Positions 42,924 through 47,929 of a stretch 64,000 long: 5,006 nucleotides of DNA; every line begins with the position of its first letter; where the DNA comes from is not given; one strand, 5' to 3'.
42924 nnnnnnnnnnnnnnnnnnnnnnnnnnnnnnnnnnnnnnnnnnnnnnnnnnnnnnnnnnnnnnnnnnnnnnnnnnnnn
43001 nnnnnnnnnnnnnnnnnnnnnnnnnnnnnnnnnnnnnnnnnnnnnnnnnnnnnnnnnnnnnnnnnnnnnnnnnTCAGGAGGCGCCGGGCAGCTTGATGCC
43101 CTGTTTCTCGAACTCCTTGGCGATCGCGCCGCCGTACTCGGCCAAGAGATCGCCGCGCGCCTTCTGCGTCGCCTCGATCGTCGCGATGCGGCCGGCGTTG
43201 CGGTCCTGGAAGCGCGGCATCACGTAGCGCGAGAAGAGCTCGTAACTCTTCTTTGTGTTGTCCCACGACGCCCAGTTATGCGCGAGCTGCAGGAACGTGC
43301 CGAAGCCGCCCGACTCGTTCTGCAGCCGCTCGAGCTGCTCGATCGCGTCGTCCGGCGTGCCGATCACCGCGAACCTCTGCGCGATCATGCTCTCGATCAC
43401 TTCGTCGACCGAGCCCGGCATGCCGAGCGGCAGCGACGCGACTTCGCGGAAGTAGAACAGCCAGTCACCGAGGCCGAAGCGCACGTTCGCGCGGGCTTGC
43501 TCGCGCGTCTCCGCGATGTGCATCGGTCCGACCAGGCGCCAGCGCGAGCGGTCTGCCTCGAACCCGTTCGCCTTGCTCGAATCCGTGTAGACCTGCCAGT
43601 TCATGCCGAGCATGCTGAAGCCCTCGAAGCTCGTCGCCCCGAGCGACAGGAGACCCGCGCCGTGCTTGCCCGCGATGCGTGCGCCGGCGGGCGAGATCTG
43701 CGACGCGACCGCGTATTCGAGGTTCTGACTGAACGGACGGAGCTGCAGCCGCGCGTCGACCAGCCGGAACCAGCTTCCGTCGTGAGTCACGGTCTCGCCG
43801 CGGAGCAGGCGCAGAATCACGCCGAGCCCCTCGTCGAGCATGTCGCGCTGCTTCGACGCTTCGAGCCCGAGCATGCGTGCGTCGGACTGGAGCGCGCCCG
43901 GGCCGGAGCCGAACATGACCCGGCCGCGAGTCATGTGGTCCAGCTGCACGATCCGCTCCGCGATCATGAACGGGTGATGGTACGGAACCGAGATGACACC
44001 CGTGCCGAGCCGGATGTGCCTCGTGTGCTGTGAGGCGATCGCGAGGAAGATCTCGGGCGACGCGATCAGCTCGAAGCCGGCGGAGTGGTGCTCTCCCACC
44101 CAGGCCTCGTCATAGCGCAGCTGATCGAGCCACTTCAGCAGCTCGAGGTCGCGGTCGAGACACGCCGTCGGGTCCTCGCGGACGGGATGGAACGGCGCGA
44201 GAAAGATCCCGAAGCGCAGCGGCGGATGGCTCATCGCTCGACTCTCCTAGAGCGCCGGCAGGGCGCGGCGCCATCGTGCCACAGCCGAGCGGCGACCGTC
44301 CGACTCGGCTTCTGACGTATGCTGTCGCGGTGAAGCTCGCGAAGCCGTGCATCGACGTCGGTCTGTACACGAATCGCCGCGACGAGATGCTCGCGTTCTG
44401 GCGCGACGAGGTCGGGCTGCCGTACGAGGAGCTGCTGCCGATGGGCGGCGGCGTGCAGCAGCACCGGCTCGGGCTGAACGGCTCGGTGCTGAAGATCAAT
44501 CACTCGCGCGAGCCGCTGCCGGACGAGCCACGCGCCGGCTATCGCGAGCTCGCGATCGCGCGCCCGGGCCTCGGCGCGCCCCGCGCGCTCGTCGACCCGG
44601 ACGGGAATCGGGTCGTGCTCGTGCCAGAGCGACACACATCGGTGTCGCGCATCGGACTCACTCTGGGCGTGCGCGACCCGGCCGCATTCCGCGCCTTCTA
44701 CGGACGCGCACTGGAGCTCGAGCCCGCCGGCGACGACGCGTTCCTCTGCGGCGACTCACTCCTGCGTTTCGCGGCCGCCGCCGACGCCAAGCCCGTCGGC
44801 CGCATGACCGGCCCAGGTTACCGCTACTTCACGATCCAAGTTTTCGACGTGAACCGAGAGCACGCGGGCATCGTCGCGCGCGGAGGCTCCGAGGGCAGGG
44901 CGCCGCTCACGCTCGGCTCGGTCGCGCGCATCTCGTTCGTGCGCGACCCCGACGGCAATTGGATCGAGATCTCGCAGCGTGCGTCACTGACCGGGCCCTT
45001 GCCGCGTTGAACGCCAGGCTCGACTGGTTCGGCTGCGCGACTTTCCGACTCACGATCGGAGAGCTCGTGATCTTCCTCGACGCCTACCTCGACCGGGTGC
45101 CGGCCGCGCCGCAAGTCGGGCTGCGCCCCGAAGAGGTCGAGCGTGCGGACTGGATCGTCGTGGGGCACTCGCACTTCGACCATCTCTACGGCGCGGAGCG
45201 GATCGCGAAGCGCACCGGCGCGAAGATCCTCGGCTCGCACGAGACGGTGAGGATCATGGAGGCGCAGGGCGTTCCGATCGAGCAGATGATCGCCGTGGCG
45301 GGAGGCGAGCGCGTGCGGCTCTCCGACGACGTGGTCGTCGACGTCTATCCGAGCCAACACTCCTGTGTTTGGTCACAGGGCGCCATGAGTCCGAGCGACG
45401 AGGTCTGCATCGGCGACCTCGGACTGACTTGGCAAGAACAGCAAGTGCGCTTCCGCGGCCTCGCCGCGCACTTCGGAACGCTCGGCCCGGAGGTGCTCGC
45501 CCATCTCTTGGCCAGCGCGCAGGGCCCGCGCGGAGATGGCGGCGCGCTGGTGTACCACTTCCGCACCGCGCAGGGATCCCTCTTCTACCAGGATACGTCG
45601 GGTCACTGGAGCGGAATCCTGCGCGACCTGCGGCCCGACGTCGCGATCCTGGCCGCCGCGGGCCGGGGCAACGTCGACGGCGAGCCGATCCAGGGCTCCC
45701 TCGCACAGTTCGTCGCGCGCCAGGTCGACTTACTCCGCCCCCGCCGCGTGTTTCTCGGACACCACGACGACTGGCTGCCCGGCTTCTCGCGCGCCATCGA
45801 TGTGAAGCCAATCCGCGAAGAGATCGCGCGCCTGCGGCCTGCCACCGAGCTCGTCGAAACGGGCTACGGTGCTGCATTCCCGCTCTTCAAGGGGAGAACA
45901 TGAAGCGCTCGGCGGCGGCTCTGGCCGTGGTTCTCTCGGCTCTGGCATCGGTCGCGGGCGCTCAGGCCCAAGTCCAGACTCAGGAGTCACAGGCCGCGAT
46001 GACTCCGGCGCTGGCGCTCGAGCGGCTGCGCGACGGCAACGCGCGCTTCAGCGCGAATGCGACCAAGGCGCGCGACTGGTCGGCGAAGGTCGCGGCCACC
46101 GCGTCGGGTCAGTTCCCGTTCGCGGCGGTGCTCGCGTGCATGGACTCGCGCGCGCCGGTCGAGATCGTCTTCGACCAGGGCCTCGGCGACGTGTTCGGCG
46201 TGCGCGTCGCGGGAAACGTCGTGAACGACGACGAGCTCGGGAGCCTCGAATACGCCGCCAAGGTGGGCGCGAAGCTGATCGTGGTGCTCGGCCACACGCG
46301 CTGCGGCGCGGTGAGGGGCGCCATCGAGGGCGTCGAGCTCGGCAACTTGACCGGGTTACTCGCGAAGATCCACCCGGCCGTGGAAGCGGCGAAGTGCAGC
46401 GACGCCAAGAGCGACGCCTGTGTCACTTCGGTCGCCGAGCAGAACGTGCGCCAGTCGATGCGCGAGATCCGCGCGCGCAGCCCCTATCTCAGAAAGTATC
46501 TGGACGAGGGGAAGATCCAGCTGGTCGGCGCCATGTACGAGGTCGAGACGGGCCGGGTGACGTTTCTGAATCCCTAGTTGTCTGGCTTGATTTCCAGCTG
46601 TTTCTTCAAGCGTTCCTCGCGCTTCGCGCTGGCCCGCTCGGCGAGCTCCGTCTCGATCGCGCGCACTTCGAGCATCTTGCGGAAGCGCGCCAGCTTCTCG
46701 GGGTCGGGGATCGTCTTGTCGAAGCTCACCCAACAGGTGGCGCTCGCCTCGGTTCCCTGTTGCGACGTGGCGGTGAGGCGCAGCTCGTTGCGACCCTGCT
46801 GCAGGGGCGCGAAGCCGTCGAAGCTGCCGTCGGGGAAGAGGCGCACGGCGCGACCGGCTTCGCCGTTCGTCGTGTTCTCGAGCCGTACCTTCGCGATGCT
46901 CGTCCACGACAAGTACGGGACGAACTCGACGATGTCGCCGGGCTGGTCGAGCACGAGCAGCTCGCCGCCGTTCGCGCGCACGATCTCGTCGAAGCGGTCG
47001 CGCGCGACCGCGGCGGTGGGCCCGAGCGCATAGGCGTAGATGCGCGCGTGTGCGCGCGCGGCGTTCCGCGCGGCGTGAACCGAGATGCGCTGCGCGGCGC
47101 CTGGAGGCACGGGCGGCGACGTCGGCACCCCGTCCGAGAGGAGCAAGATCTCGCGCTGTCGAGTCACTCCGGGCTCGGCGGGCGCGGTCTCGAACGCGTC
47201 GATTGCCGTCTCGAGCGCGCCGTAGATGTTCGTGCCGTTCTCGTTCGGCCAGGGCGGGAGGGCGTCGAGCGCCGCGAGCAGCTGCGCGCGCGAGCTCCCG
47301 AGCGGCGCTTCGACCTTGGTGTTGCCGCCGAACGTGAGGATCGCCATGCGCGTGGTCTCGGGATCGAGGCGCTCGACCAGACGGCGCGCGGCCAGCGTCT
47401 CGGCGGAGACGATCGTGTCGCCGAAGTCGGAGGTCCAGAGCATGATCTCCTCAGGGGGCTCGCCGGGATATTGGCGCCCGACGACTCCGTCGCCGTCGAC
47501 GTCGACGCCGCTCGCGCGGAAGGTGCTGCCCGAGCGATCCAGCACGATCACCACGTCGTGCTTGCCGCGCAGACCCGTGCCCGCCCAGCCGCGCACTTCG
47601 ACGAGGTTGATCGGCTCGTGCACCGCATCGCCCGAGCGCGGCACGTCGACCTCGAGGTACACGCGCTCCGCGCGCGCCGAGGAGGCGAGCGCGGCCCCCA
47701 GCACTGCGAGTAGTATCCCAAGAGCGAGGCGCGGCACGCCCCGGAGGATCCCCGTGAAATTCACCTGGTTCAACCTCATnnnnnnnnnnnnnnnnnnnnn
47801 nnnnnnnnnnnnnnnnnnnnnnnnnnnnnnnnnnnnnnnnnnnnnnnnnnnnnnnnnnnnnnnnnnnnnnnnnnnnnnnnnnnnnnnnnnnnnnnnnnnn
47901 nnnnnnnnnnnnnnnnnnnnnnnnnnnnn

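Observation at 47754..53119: Overlap-coupled chain: LLM monooxygenase, alpha/beta hydrolase, type-B carboxylesterase, double-PAS histidine kinase and REC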

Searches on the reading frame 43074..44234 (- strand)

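Call 32: search_protein_families(library=pfam, proteins=[window:43074-44234:-])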
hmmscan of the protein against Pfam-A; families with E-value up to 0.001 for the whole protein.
window:43074-44234:- (386 aa): 1 family
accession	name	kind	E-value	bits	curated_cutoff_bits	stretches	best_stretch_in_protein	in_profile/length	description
PF00296.26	Bac_luciferase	-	5.5e-42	144.7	27.9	1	7-306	2-309/314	Luciferase-like monooxygenase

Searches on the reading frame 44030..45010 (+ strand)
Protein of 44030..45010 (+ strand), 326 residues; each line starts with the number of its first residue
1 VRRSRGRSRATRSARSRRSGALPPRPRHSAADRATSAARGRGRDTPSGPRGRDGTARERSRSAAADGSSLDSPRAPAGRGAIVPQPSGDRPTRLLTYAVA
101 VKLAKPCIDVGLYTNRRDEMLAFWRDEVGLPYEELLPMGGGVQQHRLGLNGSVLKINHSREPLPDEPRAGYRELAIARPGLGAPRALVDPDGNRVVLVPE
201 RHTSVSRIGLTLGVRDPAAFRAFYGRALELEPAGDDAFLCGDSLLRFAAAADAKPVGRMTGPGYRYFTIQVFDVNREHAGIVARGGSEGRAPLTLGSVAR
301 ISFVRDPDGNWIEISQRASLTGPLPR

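Call 32: search_protein_families(library=pfam, proteins=[window:44030-45010:+])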
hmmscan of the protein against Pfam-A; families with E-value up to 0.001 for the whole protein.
window:44030-45010:+ (326 aa): 2 families
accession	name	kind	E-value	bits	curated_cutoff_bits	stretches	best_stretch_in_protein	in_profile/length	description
PF00903.31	Glyoxalase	-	1.1e-12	48.8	20.6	1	211-314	6-121/121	Glyoxalase/Bleomycin resistance protein/Dioxygenase superfamily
PF18029.7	Glyoxalase_6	-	0.00022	22.3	23.6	0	211-312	3-103/106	Glyoxalase-like domain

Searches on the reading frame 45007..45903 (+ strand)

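Call 32: search_protein_families(library=pfam, proteins=[window:45007-45903:+])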
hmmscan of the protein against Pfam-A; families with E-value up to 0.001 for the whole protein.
window:45007-45903:+ (298 aa): 3 families
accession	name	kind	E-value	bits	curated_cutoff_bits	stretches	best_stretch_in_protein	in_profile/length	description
PF12706.13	Lactamase_B_2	-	2.5e-08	34.2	27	1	22-122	3-116/200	Beta-lactamase superfamily domain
PF00753.33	Lactamase_B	-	1.2e-05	25.8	22.7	1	45-98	42-95/196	Metallo-beta-lactamase superfamily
PF13483.12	Lactamase_B_3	-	1.8e-05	25.2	24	1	4-93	1-80/160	Beta-lactamase superfamily domain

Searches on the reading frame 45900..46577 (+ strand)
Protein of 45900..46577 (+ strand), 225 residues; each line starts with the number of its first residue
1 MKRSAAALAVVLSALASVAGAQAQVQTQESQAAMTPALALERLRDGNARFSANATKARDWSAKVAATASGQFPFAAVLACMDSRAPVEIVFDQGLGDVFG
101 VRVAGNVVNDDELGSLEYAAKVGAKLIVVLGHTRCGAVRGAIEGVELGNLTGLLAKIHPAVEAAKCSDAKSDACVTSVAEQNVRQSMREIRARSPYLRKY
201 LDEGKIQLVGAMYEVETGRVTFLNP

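Call 32: search_protein_families(library=pfam, proteins=[window:45900-46577:+])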
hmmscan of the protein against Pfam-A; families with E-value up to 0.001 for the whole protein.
window:45900-46577:+ (225 aa): 1 family
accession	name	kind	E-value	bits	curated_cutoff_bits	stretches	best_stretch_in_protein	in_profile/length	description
PF00484.24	Pro_CA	-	5.4e-38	131.2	25.7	1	76-220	2-156/156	Carbonic anhydrase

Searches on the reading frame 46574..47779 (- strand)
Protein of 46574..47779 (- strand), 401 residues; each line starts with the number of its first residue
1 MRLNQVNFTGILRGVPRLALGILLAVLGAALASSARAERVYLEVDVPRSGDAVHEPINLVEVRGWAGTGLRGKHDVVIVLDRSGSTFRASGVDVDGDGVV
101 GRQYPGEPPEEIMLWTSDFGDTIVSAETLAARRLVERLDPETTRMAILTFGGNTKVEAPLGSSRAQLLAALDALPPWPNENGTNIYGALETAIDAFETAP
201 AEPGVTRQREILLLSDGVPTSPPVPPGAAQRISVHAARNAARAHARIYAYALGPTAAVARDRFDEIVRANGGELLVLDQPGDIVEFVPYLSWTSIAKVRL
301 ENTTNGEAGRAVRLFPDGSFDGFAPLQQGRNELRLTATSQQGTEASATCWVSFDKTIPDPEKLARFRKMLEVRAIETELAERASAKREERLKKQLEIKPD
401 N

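Call 5: search_protein_families(library=pfam, proteins=[window:46574-47779:-])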
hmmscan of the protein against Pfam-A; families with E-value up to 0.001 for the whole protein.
window:46574-47779:- (401 aa): 3 families
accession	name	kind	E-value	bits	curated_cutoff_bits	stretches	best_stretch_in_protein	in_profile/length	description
PF13519.12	VWA_2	-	8.7e-13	49.3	27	1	118-217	15-106/107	von Willebrand factor type A domain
PF00092.34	VWA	-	2.9e-12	47.6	23.8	1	131-266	24-150/174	von Willebrand factor type A domain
PF13768.12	VWA_3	-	0.00042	20.8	27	0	162-255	59-136/155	von Willebrand factor type A domain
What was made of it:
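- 46574..47737 (-): Context, 5' boundary: divergent VWA-domain gene with a signal peptide. Its start is probably GTG 47737, 16 nt from the start of A. Pfam VWA_2 and VWA (call 5).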

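Call 6: search_protein_families(library=ncbifam, proteins=[window:46574-47779:-])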
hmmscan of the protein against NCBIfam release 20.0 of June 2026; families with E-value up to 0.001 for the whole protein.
window:46574-47779:- (401 aa): 0 families
